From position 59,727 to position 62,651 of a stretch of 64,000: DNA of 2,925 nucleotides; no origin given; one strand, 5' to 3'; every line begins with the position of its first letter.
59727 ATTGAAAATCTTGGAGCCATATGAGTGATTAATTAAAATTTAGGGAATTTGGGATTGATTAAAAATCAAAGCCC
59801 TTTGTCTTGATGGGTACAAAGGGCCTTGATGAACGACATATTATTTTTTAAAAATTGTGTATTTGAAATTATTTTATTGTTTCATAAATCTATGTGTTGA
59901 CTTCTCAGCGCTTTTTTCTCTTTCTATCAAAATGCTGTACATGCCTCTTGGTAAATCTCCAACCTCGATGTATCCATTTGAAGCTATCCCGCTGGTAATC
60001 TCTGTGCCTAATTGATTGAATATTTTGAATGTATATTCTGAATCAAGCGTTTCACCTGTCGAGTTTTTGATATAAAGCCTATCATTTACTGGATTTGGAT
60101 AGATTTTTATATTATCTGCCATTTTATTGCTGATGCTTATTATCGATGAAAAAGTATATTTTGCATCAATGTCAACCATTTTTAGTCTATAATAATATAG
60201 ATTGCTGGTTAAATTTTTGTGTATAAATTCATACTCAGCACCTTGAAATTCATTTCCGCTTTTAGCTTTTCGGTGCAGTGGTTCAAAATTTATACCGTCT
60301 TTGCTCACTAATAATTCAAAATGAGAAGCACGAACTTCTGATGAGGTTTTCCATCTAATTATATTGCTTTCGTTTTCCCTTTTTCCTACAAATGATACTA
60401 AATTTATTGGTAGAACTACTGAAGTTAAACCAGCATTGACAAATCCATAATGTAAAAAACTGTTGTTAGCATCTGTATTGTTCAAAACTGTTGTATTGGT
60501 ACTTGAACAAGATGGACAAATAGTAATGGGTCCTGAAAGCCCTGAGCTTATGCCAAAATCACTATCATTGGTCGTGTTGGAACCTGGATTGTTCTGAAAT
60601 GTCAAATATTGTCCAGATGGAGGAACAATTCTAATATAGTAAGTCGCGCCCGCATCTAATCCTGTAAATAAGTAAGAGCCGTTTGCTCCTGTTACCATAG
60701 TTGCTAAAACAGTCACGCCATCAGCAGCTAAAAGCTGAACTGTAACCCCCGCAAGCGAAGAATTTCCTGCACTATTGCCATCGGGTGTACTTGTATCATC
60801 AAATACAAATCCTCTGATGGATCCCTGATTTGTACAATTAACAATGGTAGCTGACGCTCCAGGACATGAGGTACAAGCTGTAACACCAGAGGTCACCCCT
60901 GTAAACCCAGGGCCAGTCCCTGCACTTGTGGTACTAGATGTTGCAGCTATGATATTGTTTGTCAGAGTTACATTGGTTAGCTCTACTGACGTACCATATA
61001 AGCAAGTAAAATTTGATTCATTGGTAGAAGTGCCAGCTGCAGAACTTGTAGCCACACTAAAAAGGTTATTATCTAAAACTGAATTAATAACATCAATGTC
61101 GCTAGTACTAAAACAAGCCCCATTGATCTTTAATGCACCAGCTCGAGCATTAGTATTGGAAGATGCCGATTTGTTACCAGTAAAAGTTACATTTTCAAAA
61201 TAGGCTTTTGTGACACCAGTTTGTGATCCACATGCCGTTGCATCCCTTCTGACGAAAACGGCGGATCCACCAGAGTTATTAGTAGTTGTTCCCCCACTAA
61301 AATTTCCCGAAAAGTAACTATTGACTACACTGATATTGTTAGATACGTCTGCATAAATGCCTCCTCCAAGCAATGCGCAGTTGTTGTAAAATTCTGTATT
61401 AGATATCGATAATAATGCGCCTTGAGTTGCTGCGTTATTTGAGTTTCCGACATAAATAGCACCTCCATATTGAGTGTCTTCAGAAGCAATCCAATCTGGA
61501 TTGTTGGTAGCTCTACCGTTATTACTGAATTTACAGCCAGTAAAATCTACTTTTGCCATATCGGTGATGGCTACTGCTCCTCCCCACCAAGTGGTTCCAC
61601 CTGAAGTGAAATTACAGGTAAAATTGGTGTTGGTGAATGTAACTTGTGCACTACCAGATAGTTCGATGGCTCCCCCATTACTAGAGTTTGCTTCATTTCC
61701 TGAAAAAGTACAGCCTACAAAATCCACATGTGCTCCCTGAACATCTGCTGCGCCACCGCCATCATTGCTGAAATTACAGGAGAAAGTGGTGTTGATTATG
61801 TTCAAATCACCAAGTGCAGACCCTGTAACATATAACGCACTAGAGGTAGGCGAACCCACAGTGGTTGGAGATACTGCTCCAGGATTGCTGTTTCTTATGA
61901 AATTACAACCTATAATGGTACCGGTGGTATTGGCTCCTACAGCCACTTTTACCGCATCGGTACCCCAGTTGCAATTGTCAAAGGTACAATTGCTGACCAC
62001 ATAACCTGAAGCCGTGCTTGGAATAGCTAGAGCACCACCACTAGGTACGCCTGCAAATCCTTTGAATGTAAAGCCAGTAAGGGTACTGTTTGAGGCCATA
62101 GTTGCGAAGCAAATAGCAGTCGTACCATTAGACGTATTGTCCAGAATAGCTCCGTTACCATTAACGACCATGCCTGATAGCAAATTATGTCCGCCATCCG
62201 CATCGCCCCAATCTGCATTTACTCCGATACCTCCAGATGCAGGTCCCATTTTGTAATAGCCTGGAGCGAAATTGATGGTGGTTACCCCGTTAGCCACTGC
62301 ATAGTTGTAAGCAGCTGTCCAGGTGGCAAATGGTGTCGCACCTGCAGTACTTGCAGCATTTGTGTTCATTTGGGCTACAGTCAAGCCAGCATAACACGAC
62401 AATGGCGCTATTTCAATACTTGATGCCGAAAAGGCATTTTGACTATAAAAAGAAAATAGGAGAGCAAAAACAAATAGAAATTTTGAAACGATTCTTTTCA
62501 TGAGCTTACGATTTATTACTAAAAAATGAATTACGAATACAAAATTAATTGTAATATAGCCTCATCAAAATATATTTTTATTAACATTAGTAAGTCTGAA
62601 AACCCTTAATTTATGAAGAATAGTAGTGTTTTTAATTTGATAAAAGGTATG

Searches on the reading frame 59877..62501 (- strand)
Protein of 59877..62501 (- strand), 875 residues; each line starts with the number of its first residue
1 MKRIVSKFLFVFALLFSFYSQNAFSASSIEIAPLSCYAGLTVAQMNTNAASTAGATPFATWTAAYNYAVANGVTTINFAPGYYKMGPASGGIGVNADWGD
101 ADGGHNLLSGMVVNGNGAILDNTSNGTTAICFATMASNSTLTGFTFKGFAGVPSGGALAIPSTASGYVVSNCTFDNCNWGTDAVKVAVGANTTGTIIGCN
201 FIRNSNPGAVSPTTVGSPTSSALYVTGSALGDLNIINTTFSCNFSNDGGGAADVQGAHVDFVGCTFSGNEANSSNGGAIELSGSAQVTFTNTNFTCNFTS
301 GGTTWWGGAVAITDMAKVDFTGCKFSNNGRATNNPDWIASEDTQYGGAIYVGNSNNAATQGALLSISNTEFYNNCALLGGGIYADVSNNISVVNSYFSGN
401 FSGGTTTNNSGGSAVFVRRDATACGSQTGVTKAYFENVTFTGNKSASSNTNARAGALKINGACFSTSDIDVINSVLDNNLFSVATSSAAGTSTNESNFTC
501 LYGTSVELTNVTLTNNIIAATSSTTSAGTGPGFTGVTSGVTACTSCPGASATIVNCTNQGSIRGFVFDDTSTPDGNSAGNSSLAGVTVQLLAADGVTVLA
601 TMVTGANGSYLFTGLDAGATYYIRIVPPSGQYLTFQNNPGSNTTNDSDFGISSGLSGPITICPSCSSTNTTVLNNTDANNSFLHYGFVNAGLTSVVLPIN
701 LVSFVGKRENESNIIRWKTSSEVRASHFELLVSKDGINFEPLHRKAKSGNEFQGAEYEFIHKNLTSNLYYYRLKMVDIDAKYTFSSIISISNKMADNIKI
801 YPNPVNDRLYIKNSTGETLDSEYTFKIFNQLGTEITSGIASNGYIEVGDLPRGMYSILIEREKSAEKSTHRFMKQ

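Call 45: find_encoding_contigs(protein=window:59877-62501:-, flank=10000, max_places=10)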
Protein window:59877-62501:- (875 aa): 16 contigs read that carry it; 10 places shown.
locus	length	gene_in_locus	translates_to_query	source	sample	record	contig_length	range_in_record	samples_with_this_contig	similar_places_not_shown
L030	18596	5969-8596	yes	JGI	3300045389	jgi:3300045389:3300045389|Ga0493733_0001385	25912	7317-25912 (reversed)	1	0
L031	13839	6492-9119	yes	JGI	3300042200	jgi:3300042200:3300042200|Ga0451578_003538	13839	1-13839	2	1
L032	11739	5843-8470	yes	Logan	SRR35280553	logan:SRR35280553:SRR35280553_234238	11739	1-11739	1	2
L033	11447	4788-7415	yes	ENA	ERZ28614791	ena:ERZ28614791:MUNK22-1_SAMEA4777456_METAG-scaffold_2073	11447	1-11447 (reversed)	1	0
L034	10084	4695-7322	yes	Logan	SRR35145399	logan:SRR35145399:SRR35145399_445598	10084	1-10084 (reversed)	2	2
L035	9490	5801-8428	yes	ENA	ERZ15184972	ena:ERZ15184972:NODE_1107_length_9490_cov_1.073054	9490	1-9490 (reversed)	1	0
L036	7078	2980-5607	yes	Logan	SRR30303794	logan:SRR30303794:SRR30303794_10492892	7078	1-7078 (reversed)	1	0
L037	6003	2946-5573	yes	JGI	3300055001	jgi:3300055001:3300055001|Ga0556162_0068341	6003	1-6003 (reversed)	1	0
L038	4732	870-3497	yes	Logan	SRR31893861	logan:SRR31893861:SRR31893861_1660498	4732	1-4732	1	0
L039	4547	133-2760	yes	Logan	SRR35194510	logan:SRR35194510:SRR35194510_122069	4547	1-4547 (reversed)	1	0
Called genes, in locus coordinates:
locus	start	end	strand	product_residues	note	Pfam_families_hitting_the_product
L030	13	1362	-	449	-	PF18962:Por_Secre_tail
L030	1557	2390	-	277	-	PF04536:TPM_phosphatase, PF25184:YxzE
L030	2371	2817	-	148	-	PF04536:TPM_phosphatase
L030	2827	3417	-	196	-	PF04011:LemA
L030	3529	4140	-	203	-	PF00081:Sod_Fe_N, PF02777:Sod_Fe_C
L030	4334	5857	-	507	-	-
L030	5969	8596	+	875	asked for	PF13229:Beta_helix (weak), PF17210:SdrD_B, PF17802:SpaA (faint), PF18962:Por_Secre_tail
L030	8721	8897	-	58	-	-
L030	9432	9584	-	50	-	-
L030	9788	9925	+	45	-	-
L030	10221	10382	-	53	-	-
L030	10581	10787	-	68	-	-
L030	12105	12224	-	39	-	-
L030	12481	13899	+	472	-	PF13573:SprB (faint), PF22352:K319L-like_PKD (faint), PF13585:CHU_C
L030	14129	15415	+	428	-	-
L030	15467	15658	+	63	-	-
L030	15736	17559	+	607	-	PF13361:UvrD_C, PF13538:UvrD_C_2 (faint), PF12705:PDDEXK_1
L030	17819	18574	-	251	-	PF04402:SIMPL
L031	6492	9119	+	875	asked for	PF13229:Beta_helix (weak), PF17210:SdrD_B, PF17802:SpaA (faint), PF18962:Por_Secre_tail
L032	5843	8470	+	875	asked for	PF13229:Beta_helix (weak), PF17210:SdrD_B, PF17802:SpaA (faint), PF18962:Por_Secre_tail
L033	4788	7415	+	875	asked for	PF13229:Beta_helix (weak), PF17210:SdrD_B, PF17802:SpaA (faint), PF18962:Por_Secre_tail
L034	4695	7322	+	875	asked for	PF13229:Beta_helix (weak), PF17210:SdrD_B, PF17802:SpaA (faint), PF18962:Por_Secre_tail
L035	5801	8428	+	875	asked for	PF13229:Beta_helix (weak), PF17210:SdrD_B, PF17802:SpaA (faint), PF18962:Por_Secre_tail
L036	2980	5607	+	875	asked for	PF13229:Beta_helix (weak), PF17210:SdrD_B, PF17802:SpaA (faint), PF18962:Por_Secre_tail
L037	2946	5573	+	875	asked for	PF13229:Beta_helix (weak), PF17210:SdrD_B, PF17802:SpaA (faint), PF18962:Por_Secre_tail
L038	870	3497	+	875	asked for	PF13229:Beta_helix (weak), PF17210:SdrD_B, PF17802:SpaA (faint), PF18962:Por_Secre_tail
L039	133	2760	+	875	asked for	PF13229:Beta_helix (weak), PF17210:SdrD_B, PF17802:SpaA (faint), PF18962:Por_Secre_tail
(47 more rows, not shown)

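Call 64: search_protein_families(library=pfam, proteins=[L030:8773-13896:+], max_evalue=0.01)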
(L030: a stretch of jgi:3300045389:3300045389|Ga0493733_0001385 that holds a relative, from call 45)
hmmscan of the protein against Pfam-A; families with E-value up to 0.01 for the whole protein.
L030:8773-13896:+ (1708 aa): 5 families
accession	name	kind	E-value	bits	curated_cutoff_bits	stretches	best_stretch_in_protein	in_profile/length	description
PF13573.12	SprB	-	3.2e-19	68.7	28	5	1217-1246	3-35/37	SprB repeat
PF13585.12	CHU_C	-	6.1e-13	49.1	27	1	1614-1686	2-68/86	CHU_C Type IX secretion signal domain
PF00431.26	CUB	-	2.5e-08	34.6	21.4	1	154-262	6-109/110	CUB domain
PF22352.2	K319L-like_PKD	-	0.00037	20.9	27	0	1538-1607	6-84/84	K319L-like, PKD domain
PF13620.12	CarboxypepD_reg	-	0.0014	19.4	32.3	0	847-886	42-81/82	Carboxypeptidase regulatory-like domain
